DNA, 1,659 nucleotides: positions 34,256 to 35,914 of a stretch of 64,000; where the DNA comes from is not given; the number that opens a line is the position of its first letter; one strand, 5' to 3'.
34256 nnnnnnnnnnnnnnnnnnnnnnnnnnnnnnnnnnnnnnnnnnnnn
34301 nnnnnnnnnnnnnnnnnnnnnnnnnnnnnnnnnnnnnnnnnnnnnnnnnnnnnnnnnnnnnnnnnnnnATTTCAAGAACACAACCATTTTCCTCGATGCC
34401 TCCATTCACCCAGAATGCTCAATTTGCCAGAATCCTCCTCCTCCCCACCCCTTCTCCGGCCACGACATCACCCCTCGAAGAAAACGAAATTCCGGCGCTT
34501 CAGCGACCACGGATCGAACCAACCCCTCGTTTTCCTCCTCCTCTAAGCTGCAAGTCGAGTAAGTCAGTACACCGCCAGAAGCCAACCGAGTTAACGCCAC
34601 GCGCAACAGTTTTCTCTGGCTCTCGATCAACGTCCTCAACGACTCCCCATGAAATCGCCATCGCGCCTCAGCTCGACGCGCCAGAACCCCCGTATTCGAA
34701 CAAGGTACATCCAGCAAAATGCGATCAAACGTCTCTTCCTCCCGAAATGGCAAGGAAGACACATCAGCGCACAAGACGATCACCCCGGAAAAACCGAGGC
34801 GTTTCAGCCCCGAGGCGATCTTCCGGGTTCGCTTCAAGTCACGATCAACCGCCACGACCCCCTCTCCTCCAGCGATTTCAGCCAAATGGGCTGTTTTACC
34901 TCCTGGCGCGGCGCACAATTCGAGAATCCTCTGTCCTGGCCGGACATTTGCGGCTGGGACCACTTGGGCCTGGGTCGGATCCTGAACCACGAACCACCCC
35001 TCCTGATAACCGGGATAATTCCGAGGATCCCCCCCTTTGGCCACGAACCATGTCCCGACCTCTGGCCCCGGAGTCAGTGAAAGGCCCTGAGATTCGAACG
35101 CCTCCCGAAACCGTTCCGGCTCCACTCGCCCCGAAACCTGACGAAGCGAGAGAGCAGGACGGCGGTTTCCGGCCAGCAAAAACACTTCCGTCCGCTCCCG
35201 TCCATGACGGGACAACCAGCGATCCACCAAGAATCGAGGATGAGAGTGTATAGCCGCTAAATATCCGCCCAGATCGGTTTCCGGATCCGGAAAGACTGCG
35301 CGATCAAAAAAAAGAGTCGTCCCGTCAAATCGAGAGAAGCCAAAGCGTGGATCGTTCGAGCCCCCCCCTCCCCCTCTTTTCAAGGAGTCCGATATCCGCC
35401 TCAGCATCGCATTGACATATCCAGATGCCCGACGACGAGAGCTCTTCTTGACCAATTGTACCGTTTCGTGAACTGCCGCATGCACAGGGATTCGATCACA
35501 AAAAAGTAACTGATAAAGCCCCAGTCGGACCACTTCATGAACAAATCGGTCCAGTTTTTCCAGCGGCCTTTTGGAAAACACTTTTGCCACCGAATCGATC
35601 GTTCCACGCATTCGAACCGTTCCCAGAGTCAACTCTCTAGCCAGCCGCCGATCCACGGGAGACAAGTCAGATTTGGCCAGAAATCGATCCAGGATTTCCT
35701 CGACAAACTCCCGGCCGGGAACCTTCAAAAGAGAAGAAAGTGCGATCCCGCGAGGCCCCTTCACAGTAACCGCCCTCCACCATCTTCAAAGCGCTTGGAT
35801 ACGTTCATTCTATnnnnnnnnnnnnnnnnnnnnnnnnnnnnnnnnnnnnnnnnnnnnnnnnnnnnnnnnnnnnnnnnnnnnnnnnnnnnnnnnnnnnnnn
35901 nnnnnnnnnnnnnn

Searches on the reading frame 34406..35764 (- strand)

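Call 40: search_protein_families(library=pfam, proteins=[window:34406-35764:-], max_evalue=0.0001)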
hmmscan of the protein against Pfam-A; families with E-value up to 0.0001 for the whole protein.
window:34406-35764:- (452 aa): 4 families
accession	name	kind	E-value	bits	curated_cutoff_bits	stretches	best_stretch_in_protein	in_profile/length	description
PF01189.24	Methyltr_RsmB-F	-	8.4e-44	150.1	27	1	274-427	6-161/199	16S rRNA methyltransferase RsmB/F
PF01029.23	NusB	-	2.8e-27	96.2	23.1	1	5-125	4-132/133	NusB family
PF22458.1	RsmF-B_ferredox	-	1.9e-05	25.1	27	1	175-235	1-60/74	Methyltr_RsmF/B-like, ferredoxin-like domain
PF13649.12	Methyltransf_25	-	5.1e-05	24.3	27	0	280-351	1-70/97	Methyltransferase domain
